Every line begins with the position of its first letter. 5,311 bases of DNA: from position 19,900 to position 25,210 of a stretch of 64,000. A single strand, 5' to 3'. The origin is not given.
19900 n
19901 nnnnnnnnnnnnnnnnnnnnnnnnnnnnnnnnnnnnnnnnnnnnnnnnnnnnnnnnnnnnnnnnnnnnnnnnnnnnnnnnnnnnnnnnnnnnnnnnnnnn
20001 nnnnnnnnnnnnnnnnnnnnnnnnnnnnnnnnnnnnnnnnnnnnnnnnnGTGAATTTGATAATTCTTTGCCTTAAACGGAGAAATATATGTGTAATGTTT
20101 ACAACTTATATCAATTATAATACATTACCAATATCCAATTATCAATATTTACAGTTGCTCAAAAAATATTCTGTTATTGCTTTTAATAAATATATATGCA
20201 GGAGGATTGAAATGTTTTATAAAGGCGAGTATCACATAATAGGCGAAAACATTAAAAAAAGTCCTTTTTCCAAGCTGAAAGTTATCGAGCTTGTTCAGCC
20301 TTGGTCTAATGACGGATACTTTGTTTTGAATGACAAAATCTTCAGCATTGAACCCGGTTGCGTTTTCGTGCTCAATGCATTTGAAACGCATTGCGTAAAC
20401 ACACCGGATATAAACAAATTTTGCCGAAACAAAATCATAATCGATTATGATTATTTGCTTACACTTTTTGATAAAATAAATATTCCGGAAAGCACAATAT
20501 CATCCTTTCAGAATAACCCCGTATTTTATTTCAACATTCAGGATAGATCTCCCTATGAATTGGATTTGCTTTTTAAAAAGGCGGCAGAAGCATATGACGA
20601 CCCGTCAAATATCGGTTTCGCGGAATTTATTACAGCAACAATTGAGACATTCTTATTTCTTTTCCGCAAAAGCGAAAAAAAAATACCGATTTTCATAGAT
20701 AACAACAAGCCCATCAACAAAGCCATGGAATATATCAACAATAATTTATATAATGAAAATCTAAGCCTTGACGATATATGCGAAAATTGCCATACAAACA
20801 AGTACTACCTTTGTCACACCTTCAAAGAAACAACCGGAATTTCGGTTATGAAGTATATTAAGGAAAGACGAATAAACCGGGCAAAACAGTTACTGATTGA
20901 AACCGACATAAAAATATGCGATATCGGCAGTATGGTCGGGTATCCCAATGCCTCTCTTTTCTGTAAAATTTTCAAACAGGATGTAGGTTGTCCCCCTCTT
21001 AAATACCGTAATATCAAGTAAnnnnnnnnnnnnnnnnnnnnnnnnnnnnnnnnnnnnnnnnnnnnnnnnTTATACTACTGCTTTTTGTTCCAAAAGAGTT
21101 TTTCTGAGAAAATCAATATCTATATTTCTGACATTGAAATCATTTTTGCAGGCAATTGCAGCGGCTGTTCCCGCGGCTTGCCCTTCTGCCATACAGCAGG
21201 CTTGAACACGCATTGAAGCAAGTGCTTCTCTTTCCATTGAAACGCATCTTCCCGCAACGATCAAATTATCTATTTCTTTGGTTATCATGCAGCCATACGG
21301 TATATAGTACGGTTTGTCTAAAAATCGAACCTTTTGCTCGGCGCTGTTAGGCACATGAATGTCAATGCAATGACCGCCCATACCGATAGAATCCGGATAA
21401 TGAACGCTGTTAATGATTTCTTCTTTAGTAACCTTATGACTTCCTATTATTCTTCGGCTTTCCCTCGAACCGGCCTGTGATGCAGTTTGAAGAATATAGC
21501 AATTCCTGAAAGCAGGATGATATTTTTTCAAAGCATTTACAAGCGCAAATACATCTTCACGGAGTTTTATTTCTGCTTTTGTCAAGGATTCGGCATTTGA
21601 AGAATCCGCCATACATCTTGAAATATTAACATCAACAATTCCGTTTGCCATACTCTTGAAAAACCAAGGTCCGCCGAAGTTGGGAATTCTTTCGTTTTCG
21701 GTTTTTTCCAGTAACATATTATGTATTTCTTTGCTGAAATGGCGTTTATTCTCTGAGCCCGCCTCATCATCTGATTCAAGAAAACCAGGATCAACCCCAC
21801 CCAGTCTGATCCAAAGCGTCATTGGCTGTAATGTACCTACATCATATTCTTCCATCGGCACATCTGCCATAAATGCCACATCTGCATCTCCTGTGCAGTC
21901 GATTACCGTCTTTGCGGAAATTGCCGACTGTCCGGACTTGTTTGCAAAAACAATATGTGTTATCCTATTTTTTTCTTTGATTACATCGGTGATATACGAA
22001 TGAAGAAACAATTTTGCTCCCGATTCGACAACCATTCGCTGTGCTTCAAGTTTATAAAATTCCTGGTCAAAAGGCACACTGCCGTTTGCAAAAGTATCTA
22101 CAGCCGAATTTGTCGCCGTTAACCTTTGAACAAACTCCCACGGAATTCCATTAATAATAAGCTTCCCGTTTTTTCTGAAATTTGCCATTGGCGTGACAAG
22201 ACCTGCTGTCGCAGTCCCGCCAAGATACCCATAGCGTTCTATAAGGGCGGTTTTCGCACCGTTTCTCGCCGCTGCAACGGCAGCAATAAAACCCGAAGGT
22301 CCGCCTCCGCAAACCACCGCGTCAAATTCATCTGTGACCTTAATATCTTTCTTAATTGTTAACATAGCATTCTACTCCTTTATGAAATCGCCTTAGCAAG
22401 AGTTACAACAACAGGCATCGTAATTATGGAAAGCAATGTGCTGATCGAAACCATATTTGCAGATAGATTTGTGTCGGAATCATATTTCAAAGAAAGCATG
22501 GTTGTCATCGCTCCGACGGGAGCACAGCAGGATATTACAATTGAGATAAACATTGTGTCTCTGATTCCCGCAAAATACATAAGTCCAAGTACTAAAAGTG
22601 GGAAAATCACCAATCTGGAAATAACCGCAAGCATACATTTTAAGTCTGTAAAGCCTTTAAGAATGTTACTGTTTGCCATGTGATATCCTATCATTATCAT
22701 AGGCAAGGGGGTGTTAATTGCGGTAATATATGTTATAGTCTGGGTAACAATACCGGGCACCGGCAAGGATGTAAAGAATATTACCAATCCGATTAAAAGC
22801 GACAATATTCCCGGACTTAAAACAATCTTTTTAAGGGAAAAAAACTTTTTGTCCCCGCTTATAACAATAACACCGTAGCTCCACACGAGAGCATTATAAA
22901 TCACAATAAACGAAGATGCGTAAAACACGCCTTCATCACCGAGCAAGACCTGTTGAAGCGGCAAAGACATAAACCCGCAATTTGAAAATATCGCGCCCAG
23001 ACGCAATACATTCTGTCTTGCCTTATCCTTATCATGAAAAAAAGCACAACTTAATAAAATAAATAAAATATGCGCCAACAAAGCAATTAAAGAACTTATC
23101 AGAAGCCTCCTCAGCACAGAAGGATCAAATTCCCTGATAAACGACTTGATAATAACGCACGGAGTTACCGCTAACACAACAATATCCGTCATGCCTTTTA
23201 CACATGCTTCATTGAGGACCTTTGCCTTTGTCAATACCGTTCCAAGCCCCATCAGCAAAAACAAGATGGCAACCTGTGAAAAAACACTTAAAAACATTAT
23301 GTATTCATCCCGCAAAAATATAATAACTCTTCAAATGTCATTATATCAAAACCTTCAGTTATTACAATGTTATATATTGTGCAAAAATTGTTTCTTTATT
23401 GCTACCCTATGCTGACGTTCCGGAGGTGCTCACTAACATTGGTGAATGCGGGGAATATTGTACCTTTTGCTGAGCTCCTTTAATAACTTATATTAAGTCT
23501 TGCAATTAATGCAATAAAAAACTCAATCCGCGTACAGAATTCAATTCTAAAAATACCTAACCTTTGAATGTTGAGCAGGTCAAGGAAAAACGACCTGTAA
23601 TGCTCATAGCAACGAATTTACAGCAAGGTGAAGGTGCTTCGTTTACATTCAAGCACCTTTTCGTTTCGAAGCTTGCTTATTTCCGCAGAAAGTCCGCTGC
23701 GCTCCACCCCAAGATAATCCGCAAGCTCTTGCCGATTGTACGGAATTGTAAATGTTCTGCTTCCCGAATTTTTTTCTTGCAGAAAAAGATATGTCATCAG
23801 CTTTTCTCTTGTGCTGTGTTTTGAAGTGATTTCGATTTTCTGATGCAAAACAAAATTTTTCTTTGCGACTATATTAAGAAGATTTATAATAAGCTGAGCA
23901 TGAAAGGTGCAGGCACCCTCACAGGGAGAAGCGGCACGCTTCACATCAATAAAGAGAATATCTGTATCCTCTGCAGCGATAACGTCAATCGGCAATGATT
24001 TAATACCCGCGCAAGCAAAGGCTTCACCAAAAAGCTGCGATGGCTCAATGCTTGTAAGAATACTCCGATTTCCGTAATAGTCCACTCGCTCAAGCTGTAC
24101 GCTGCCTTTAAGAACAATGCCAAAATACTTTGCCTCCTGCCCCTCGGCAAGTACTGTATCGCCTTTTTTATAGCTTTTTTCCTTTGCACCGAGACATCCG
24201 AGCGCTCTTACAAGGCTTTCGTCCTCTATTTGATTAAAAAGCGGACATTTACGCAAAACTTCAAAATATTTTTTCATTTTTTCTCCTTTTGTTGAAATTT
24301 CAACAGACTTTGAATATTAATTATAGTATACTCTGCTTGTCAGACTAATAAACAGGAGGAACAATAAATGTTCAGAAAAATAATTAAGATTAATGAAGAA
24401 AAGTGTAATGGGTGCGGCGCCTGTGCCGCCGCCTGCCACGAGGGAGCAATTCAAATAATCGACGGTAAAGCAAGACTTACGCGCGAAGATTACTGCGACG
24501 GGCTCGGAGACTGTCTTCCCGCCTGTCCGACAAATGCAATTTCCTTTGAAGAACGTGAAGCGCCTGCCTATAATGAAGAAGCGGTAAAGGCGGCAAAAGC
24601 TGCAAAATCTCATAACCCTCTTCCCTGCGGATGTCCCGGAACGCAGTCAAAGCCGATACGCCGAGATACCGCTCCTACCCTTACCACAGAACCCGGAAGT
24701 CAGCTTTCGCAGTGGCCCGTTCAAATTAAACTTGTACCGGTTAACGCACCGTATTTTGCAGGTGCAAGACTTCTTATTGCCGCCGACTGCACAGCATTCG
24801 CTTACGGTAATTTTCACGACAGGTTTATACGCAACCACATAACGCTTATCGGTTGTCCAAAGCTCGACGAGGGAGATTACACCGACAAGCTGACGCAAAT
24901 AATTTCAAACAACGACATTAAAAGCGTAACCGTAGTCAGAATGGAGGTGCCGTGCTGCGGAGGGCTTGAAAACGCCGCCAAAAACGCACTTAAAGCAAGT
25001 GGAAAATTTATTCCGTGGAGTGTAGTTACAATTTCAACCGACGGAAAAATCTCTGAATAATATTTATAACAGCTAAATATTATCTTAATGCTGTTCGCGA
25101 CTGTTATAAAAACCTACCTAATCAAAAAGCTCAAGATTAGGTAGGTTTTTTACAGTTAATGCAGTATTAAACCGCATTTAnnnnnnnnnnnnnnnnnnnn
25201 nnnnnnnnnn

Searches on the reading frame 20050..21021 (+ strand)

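Call 20: search_protein_families(library=pfam, proteins=[window:20050-21021:+], max_evalue=0.001)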
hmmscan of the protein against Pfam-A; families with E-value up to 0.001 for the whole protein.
window:20050-21021:+ (323 aa): 2 families
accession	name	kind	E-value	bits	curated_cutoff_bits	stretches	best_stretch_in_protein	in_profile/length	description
PF12833.13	HTH_18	-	6.3e-18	65.3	33.6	1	244-321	2-79/80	Helix-turn-helix domain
PF00165.29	HTH_AraC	-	1.5e-15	57.3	26.6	2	235-271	6-42/42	Bacterial regulatory helix-turn-helix proteins, AraC family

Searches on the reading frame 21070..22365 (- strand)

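Call 20: search_protein_families(library=pfam, proteins=[window:21070-22365:-], max_evalue=0.001)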
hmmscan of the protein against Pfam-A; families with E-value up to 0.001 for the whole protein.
window:21070-22365:- (431 aa): 7 families
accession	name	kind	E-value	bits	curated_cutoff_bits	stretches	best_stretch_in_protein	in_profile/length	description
PF12831.13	FAD_oxidored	-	8.6e-112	374.9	27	1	15-424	1-416/416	FAD dependent oxidoreductase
PF00890.30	FAD_binding_2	-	4.7e-07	29.8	20.4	1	15-53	1-39/414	FAD binding domain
PF01266.30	DAO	-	7.2e-07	29.5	27.9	0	15-60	1-49/353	FAD dependent oxidoreductase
PF01946.23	Thi4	-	2.5e-06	27.4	26.2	1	8-147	12-144/235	Thi4 family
PF13450.12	NAD_binding_8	-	0.00024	21.8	21.9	0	19-53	2-36/68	NAD(P)-binding Rossmann-like domain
PF03486.20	HI0933_like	-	0.00032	20.7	50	1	15-48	2-35/244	HI0933-like protein Rossmann domain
PF07992.20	Pyr_redox_2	-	0.00082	19.3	26.1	0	15-132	2-82/291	Pyridine nucleotide-disulphide oxidoreductase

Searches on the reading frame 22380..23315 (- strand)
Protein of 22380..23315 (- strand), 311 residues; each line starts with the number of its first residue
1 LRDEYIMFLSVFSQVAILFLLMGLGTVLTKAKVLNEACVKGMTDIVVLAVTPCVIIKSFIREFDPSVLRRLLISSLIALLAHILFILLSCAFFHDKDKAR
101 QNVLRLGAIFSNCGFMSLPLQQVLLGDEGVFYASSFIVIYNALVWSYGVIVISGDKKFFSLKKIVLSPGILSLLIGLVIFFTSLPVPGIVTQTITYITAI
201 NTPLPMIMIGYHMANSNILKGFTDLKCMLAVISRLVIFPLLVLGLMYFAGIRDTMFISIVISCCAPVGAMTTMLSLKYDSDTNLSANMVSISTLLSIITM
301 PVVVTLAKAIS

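Call 20: search_protein_families(library=pfam, proteins=[window:22380-23315:-], max_evalue=0.001)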
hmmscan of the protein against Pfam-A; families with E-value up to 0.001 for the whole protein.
window:22380-23315:- (311 aa): 2 families
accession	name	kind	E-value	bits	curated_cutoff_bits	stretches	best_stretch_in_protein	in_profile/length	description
PF03547.23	Mem_trans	-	1.8e-29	102.9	25.7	2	11-154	2-149/343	Membrane transport protein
PF01758.21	SBF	-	1.4e-10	41.6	24.3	1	206-306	8-113/191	Sodium Bile acid symporter family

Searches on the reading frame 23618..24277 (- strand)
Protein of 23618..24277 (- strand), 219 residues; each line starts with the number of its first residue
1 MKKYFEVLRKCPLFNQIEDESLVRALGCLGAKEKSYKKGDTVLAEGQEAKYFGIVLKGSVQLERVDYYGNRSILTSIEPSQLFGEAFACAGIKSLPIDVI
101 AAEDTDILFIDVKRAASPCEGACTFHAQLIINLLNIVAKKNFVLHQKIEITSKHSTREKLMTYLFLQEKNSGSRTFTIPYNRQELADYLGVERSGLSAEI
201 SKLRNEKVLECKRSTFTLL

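Call 20: search_protein_families(library=pfam, proteins=[window:23618-24277:-], max_evalue=0.001)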
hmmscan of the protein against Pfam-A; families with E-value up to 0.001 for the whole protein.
window:23618-24277:- (219 aa): 2 families
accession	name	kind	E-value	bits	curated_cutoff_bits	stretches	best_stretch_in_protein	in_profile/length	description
PF00027.35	cNMP_binding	-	2.9e-14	53.2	27.5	1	34-113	2-80/89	Cyclic nucleotide-binding domain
PF13545.12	HTH_Crp_2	-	7.2e-09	35.9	27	1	159-217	2-60/70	Crp-like helix-turn-helix domain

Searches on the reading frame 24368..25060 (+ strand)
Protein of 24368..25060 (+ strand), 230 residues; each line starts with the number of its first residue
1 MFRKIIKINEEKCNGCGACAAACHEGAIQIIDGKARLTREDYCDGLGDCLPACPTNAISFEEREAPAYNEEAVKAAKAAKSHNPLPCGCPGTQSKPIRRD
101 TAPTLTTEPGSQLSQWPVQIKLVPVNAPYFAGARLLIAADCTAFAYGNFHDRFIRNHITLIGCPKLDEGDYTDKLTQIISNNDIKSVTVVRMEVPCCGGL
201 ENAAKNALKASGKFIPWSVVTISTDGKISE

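Call 20: search_protein_families(library=pfam, proteins=[window:24368-25060:+], max_evalue=0.001)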
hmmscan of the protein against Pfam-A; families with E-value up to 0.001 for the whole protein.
window:24368-25060:+ (230 aa): 9 families
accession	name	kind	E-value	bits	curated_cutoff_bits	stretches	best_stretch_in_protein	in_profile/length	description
PF00037.32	Fer4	-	8.5e-12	44.8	21.1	2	6-28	1-23/24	4Fe-4S binding domain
PF12838.12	Fer4_7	-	4.1e-11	43.6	27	1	12-57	1-52/52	4Fe-4S dicluster domain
PF12837.12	Fer4_6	-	3.3e-10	39.9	25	1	5-28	1-24/24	4Fe-4S binding domain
PF14697.11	Fer4_21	-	9.1e-09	35.8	35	1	7-59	2-58/59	4Fe-4S dicluster domain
PF13237.11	Fer4_10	-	5.9e-08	33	25.5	1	6-54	2-53/53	4Fe-4S dicluster domain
PF25160.1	LdpA_Fe-S-bd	-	6.9e-07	29.4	27.6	0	7-30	22-45/49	LdpA Fe-S cluster-binding domain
PF13187.11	Fer4_9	-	2.8e-06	27.7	27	1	12-58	1-52/52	4Fe-4S dicluster domain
PF12797.12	Fer4_2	-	9.3e-06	25.7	24.5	1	5-24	2-21/22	4Fe-4S binding domain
PF13484.11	Fer4_16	-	0.00039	21.6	30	0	47-70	6-29/66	4Fe-4S double cluster binding domain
